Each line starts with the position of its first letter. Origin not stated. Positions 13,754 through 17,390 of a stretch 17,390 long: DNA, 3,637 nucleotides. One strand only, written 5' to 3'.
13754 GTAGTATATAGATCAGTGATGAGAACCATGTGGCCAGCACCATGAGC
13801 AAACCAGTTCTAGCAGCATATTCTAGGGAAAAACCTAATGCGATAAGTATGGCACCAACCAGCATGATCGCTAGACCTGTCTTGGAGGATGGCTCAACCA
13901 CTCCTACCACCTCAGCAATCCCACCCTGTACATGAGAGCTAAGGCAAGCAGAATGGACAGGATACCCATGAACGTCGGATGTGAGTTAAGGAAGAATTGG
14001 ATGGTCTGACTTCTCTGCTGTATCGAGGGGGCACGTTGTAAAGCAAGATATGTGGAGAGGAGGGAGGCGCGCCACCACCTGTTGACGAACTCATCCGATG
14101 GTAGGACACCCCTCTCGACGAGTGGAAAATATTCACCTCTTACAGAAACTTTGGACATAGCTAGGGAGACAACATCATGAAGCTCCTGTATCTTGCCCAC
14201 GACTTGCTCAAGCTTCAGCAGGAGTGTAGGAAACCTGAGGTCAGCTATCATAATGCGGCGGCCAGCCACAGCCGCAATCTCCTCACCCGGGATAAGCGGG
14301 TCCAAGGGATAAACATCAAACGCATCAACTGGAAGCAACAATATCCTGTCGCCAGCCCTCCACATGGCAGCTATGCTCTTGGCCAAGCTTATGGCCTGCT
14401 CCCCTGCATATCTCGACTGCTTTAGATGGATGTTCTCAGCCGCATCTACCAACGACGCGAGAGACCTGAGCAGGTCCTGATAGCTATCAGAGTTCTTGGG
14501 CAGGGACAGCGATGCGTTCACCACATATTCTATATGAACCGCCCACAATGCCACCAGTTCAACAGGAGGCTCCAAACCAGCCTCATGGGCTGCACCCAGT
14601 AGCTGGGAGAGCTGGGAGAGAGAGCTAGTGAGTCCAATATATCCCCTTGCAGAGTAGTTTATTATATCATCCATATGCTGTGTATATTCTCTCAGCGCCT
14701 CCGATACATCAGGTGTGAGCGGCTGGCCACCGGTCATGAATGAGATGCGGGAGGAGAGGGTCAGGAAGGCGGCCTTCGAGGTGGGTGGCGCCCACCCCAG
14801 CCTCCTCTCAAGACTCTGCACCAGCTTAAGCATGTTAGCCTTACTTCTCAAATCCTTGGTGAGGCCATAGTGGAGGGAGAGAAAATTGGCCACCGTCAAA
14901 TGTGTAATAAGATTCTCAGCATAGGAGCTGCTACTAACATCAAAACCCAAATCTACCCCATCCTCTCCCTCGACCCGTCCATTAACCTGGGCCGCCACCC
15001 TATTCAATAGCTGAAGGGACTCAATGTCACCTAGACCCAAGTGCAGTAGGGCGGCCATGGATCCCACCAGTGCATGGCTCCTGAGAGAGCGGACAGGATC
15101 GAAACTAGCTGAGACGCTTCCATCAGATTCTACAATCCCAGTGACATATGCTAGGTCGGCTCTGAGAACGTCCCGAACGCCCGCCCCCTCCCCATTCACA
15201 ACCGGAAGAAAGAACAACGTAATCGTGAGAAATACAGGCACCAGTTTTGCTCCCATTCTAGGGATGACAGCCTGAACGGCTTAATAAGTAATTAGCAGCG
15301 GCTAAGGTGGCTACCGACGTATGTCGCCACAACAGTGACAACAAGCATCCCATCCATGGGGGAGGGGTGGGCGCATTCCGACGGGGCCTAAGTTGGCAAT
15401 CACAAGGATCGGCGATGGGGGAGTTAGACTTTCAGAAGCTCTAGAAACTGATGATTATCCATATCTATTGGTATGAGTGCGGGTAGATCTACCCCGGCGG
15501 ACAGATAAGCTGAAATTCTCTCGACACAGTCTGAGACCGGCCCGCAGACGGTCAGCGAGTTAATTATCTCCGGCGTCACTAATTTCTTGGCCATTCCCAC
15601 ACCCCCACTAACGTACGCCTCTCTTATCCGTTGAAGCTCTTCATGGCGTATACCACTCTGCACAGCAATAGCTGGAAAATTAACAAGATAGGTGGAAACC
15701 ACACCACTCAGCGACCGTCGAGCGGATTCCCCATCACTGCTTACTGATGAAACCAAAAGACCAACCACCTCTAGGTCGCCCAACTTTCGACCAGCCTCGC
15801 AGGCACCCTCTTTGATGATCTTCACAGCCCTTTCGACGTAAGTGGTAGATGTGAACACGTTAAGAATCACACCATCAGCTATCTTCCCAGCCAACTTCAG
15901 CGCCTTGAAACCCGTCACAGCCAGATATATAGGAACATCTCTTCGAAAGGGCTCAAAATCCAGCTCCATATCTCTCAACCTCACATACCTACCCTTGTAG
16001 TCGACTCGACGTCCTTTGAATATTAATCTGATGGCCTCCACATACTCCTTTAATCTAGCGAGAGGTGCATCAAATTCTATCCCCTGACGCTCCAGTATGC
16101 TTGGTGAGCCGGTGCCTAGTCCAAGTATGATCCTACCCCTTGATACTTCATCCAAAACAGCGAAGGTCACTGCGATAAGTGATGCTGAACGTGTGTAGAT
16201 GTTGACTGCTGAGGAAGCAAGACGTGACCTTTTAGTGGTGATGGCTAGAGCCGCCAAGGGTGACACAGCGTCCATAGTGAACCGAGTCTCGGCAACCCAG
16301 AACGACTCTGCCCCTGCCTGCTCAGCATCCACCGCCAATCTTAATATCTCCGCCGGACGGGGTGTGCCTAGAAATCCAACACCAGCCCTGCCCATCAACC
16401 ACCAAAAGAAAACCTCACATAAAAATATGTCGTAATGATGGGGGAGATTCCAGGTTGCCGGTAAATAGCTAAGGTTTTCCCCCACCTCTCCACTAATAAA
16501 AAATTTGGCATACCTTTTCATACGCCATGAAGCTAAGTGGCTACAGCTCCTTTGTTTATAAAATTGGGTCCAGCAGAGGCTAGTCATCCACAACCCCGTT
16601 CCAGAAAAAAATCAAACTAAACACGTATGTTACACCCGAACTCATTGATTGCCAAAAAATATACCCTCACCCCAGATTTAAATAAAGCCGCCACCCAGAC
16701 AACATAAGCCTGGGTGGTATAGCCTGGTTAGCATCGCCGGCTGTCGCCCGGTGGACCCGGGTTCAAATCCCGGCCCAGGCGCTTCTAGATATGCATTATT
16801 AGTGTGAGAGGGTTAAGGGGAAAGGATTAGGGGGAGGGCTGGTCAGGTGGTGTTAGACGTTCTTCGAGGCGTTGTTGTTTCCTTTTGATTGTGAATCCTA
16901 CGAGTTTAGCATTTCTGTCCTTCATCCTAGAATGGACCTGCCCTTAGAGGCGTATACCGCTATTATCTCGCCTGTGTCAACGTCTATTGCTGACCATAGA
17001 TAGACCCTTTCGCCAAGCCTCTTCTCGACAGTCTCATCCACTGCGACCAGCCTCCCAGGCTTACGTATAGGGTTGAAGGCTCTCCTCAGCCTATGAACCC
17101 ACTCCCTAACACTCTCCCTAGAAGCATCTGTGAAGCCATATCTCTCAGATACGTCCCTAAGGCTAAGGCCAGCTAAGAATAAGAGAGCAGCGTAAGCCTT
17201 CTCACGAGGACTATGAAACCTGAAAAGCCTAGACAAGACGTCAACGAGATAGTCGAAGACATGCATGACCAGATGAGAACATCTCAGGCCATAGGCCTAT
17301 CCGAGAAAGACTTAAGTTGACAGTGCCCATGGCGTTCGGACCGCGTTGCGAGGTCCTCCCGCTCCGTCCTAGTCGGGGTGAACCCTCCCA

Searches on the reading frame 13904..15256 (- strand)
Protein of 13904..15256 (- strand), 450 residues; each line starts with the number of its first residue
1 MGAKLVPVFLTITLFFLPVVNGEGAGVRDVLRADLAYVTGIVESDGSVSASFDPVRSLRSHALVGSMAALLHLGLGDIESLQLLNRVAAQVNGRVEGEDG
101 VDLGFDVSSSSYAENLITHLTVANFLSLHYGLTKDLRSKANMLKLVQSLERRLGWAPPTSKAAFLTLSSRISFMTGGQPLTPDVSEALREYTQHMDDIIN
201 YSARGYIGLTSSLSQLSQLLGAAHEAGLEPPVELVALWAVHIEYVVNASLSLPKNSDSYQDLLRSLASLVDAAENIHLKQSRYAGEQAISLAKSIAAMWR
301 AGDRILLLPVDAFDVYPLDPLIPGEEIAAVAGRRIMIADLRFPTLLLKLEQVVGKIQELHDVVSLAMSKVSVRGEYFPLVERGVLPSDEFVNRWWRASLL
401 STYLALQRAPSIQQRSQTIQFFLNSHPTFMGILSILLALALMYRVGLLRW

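Call 3: search_protein_families(library=pfam, proteins=[window:13904-15256:-], max_evalue=1)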
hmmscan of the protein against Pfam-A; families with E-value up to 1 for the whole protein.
window:13904-15256:- (450 aa): 0 families

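Call 6: search_protein_families(library=ncbifam, proteins=[window:13904-15256:-], max_evalue=0.1)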
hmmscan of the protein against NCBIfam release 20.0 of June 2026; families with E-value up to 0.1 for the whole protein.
window:13904-15256:- (450 aa): 1 family
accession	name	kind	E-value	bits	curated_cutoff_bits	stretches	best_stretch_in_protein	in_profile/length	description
NF005733.0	PRK07558.1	equivalog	0.069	13.3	85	0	400-444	29-74/75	F0F1 ATP synthase subunit C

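Call 35: search_protein_families(library=padloc, proteins=[window:13904-15256:-], max_evalue=0.01)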
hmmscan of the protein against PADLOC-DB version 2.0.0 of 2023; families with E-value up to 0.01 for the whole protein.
window:13904-15256:- (450 aa): 0 families

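Call 60: search_protein_families(library=pfam, proteins=[window:13904-15256:-], max_evalue=0.01)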
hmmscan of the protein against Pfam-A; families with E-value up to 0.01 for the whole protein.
window:13904-15256:- (450 aa): 0 families

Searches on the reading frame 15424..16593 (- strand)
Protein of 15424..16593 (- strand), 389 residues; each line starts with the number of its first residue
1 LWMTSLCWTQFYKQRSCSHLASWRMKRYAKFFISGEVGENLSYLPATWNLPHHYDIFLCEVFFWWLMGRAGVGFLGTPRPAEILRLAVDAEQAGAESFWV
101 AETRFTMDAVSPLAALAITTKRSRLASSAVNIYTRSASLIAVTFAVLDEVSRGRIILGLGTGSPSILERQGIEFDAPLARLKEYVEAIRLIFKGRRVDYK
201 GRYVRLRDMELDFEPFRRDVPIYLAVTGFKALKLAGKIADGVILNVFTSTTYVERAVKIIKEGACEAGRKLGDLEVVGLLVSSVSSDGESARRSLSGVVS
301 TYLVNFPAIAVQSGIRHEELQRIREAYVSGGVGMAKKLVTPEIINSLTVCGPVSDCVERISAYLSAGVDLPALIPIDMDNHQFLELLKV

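Call 32: search_protein_families(library=pfam, proteins=[window:15424-16593:-], max_evalue=0.01)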
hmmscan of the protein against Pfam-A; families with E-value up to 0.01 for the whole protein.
window:15424-16593:- (389 aa): 1 family
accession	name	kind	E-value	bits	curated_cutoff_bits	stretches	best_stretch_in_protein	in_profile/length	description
PF00296.26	Bac_luciferase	-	3e-63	214.5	27.9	1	62-369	3-313/314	Luciferase-like monooxygenase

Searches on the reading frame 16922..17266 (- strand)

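Call 32: search_protein_families(library=pfam, proteins=[window:16922-17266:-], max_evalue=0.01)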
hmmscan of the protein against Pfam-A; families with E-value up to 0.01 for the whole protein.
window:16922-17266:- (114 aa): 2 families
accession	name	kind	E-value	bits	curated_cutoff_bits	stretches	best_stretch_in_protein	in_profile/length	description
PF13610.12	DDE_Tnp_IS240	-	0.00044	20.8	27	1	74-110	4-39/139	DDE domain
PF13384.12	HTH_23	-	0.0014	18.8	24.6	1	19-60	3-41/50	Homeodomain-like domain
